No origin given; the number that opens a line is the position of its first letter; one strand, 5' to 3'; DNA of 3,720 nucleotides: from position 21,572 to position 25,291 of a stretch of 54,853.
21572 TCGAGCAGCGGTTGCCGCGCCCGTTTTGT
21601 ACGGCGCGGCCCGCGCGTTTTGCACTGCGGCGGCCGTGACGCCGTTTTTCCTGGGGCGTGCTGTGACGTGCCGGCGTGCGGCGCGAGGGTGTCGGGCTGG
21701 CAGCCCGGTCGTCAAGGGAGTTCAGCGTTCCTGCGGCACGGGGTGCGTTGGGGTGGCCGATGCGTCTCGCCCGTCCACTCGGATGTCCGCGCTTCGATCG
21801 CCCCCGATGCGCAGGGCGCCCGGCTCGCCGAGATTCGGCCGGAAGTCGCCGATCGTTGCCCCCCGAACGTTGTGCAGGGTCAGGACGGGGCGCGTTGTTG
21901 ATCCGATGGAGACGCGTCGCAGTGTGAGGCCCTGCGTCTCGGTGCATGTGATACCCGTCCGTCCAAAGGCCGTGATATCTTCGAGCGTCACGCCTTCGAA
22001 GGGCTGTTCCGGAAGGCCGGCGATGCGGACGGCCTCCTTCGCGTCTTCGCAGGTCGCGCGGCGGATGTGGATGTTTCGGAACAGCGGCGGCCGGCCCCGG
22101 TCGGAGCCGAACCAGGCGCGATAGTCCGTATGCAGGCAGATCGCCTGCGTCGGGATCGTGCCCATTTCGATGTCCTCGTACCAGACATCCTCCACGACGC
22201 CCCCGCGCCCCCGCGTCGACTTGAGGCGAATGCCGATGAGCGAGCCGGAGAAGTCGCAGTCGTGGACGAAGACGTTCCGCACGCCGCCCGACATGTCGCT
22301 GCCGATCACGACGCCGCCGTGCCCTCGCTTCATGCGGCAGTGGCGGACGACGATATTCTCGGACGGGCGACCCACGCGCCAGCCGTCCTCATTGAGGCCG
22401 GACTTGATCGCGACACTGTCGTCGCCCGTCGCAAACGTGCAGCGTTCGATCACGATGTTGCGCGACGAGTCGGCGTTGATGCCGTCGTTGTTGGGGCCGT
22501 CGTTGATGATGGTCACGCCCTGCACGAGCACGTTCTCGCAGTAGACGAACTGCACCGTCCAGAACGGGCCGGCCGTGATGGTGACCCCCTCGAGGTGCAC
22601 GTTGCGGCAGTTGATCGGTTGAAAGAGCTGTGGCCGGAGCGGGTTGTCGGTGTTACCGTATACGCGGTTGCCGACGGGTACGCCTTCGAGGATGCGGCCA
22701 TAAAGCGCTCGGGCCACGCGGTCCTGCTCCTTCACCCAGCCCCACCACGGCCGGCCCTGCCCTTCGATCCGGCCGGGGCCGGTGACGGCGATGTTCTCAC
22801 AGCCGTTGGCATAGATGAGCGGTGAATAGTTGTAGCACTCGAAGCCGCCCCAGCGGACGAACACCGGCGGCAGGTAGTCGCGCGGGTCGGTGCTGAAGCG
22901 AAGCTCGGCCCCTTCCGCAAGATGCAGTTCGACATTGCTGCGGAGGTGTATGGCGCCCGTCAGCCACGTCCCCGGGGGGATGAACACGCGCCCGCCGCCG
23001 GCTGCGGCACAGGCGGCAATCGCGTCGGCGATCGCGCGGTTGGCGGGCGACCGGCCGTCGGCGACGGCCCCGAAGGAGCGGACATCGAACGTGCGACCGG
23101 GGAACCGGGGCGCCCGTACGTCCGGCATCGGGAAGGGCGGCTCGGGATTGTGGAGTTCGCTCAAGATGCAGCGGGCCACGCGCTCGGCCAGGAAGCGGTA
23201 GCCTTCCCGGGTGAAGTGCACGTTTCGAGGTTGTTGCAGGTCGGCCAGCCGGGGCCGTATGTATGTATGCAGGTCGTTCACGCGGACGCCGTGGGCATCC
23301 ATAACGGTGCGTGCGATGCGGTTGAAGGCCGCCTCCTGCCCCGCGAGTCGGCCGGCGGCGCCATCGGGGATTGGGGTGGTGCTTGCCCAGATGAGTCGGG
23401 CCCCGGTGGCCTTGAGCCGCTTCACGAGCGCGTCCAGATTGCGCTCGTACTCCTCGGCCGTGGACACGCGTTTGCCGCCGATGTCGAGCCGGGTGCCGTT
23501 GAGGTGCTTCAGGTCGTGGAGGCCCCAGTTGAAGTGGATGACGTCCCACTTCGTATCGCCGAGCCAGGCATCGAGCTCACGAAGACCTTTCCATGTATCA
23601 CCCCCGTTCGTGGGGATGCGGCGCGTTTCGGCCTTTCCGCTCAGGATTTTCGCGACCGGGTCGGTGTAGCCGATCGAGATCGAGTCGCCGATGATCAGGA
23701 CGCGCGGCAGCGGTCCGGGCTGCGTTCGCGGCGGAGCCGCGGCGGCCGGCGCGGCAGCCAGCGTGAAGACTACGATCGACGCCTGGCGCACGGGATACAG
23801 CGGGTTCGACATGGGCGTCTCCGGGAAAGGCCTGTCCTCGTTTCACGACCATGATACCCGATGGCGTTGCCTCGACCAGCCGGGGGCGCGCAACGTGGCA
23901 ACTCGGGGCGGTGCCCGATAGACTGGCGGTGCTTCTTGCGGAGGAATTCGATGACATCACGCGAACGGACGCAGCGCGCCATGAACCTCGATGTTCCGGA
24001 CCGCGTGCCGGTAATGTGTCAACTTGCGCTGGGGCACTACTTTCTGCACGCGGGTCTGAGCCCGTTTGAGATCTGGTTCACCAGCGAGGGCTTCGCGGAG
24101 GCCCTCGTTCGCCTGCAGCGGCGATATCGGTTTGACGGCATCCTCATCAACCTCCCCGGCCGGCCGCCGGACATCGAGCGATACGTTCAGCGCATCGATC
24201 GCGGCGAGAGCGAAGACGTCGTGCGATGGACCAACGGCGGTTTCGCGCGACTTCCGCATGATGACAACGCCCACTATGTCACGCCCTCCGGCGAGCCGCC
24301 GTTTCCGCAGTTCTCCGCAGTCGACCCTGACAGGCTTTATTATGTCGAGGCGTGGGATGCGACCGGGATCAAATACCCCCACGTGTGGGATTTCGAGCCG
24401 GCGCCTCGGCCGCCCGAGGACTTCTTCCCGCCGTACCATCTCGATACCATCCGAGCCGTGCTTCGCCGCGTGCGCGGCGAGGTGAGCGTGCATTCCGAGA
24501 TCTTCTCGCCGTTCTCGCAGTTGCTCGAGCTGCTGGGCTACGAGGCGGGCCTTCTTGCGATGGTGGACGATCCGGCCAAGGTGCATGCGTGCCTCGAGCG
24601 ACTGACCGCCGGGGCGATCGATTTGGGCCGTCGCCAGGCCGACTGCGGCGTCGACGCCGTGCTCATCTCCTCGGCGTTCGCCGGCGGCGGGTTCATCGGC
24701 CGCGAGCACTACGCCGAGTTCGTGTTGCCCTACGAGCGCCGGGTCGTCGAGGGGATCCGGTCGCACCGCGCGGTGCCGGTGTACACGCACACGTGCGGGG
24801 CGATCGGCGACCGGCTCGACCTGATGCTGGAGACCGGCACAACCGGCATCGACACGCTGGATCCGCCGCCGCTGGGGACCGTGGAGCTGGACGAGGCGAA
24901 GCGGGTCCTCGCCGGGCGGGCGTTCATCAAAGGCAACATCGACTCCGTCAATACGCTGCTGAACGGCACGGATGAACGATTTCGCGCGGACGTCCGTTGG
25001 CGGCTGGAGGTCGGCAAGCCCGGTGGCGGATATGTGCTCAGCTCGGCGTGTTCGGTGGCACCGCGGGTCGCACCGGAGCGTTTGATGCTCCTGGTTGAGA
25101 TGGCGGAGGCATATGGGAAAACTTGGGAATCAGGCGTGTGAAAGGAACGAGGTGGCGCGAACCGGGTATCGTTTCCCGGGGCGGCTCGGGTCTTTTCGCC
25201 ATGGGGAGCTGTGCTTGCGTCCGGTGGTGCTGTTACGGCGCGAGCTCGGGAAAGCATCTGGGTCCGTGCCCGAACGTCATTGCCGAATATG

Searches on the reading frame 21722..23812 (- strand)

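Call 48: search_protein_families(library=pfam, proteins=[window:21722-23812:-], max_evalue=0.001)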
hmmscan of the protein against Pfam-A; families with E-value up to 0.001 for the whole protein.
window:21722-23812:- (696 aa): 6 families
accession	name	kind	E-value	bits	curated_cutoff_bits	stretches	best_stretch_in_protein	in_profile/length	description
PF00295.23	Glyco_hydro_28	-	1.1e-33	117.2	22.9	1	388-625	85-317/324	Glycosyl hydrolases family 28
PF13472.12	Lipase_GDSL_2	-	1.1e-10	42.7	32.9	1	41-206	2-177/178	GDSL-like Lipase/Acylhydrolase family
PF12708.12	Pect-lyase_RHGA_epim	-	8.3e-09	36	27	1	242-296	2-58/213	Rhamnogalacturonase A/epimerase, pectate lyase-like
PF13229.12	Beta_helix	-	3.5e-06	27.2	25.9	1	424-532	7-99/158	Right handed beta helix region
PF04311.20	DUF459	-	5e-06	26.4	27.2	1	78-213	49-195/197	Protein of unknown function (DUF459)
PF00657.28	Lipase_GDSL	-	0.0007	20.2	23.6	0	82-212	70-208/208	GDSL-like Lipase/Acylhydrolase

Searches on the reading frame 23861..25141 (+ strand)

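Call 48: search_protein_families(library=pfam, proteins=[window:23861-25141:+], max_evalue=0.001)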
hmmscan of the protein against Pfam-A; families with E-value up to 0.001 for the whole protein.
window:23861-25141:+ (426 aa): 1 family
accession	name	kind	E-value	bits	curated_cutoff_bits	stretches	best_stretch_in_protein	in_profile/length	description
PF01208.23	URO-D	-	5.6e-41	141.1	23.9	1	190-418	119-346/346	Uroporphyrinogen decarboxylase (URO-D)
